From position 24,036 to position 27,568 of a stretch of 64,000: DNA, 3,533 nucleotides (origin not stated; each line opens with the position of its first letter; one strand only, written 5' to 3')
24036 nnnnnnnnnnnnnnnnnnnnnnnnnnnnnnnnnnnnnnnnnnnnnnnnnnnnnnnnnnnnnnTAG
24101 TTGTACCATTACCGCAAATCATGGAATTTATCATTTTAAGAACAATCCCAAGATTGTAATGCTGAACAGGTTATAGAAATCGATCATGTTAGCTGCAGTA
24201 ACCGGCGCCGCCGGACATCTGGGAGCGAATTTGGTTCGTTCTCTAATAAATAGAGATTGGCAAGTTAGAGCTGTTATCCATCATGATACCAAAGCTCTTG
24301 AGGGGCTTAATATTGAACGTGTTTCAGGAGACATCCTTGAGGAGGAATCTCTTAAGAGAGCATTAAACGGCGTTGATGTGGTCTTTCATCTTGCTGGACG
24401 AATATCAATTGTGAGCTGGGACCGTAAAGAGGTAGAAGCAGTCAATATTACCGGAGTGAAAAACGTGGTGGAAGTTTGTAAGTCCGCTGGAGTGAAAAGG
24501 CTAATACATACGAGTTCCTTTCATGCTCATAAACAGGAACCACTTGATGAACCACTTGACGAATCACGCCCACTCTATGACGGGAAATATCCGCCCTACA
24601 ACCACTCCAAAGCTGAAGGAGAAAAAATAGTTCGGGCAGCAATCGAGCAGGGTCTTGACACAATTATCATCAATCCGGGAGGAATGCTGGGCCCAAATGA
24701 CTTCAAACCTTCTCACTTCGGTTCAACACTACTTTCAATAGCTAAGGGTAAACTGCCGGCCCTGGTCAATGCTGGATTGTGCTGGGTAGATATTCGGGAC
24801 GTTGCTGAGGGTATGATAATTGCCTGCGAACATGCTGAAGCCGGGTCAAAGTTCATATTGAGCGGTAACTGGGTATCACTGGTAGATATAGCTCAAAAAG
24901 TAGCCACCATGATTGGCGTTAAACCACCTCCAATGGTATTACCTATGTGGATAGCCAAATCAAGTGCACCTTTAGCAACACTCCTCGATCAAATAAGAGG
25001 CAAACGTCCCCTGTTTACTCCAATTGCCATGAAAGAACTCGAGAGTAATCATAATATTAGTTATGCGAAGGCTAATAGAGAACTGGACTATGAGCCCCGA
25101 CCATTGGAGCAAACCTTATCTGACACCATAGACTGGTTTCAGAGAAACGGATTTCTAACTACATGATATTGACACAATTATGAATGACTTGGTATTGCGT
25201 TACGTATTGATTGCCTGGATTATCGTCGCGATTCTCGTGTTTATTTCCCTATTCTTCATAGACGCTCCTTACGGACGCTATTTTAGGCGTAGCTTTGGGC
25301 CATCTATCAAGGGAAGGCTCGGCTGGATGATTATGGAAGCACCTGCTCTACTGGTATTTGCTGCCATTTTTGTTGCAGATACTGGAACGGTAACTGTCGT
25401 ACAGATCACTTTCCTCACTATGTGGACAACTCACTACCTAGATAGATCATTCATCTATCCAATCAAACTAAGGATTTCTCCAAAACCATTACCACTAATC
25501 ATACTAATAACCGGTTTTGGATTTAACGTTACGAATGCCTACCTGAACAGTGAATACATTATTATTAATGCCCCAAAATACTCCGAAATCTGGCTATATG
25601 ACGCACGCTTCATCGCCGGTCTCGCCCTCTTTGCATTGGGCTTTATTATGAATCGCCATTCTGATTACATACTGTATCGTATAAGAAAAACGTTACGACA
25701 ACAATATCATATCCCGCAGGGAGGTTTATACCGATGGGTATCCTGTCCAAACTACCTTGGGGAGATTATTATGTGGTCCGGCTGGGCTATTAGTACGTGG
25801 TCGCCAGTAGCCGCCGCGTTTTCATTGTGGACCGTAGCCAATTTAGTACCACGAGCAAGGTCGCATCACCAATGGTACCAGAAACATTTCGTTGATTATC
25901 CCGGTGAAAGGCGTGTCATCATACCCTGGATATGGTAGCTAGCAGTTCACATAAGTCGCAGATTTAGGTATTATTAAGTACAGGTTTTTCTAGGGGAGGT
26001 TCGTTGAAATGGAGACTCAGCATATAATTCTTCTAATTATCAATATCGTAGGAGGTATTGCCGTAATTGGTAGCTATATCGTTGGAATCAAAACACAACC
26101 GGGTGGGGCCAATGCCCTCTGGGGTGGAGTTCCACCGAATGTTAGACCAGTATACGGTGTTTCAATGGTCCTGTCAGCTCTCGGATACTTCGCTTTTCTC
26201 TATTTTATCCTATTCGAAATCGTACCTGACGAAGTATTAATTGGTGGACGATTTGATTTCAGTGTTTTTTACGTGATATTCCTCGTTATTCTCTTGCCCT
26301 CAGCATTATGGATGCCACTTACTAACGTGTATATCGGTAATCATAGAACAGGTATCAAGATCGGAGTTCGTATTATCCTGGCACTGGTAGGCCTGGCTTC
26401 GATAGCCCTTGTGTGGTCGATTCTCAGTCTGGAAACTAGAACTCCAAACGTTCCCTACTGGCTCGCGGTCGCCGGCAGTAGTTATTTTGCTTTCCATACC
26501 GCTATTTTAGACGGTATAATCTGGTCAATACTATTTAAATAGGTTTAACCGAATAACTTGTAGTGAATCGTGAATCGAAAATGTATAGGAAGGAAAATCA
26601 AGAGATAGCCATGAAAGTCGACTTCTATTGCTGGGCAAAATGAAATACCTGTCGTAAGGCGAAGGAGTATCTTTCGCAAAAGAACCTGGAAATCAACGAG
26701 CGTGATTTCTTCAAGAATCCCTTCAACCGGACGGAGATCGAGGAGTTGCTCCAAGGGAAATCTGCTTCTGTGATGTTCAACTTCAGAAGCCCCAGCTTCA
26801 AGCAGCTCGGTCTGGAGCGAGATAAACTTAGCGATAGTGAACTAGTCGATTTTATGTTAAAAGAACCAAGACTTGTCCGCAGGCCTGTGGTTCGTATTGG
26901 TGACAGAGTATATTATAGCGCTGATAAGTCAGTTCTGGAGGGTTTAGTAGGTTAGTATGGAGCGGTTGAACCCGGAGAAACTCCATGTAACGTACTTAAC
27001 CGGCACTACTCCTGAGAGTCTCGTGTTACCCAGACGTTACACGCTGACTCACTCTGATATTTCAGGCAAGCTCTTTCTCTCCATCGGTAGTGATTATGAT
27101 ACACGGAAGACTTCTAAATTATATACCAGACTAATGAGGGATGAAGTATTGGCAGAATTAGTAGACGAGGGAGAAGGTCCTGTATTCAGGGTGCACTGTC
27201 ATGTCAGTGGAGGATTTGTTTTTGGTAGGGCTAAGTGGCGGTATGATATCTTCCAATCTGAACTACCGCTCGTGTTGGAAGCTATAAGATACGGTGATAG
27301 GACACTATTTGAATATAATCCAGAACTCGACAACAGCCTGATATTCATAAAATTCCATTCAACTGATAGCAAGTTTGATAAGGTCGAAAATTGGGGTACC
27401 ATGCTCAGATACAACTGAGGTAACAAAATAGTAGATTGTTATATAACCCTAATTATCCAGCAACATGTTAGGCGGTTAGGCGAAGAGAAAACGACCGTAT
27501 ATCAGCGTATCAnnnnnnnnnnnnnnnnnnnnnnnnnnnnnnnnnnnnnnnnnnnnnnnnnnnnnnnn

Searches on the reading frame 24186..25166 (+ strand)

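Call 80: search_protein_families(library=pfam, proteins=[window:24186-25166:+], max_evalue=0.00001)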
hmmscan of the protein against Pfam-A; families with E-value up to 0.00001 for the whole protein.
window:24186-25166:+ (326 aa): 8 families
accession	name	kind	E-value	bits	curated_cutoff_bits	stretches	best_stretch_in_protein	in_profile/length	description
PF01370.27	Epimerase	-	1.5e-32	113.4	20.9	1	4-221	2-232/240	NAD dependent epimerase/dehydratase family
PF01073.25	3Beta_HSD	-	3.8e-27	95.5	22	1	4-177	1-191/280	3-beta hydroxysteroid dehydrogenase/isomerase family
PF13460.12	NAD_binding_10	-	1.3e-21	77.7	27.2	1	7-167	1-146/184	NAD(P)H-binding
PF16363.11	GDP_Man_Dehyd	-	2.5e-18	67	27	1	5-246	2-269/332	GDP-mannose 4,6 dehydratase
PF07993.18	NAD_binding_4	-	6.1e-18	65.3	20.1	1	51-169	77-209/258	Male sterility protein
PF05368.20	NmrA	-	4.9e-17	62.9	27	1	4-135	6-128/298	NmrA-like family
PF02719.21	Polysacc_synt_2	-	2.1e-12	47.3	20.2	1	5-111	3-128/293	Polysaccharide biosynthesis protein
PF04321.23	RmlD_sub_bind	-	3.8e-12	46.3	27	1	5-247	5-235/287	RmlD substrate binding domain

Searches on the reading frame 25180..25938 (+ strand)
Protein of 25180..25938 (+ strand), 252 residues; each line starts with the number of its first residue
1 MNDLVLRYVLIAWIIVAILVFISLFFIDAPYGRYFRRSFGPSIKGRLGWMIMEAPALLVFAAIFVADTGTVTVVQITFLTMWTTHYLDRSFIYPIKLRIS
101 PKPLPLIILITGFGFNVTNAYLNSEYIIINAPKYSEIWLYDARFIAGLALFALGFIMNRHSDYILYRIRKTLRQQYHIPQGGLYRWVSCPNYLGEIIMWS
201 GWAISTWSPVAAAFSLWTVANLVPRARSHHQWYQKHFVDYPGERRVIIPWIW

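Call 80: search_protein_families(library=pfam, proteins=[window:25180-25938:+], max_evalue=0.00001)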
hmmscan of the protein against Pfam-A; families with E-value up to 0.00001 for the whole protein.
window:25180-25938:+ (252 aa): 3 families
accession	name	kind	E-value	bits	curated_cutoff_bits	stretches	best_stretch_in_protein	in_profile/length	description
PF02544.21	Steroid_dh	-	4.7e-46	156.9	22.6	1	103-252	2-150/150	3-oxo-5-alpha-steroid 4-dehydrogenase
PF06966.17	DUF1295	-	6.6e-09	36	20.4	1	126-219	105-195/235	Protein of unknown function (DUF1295)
PF04191.18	PEMT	-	2.2e-07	31.7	25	1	143-236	2-101/105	Phospholipid methyltransferase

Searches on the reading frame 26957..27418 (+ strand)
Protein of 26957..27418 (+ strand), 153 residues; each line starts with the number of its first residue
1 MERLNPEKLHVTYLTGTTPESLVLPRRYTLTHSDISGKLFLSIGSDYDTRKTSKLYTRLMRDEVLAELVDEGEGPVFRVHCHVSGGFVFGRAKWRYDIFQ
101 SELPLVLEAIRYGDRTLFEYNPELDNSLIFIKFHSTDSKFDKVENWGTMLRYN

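Call 80: search_protein_families(library=pfam, proteins=[window:26957-27418:+], max_evalue=0.00001)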
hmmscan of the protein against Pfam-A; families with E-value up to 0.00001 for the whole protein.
window:26957-27418:+ (153 aa): 1 family
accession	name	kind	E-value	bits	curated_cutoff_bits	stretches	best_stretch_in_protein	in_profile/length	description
PF12638.12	Staygreen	-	4.7e-50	169.7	27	1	4-150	2-145/147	Staygreen protein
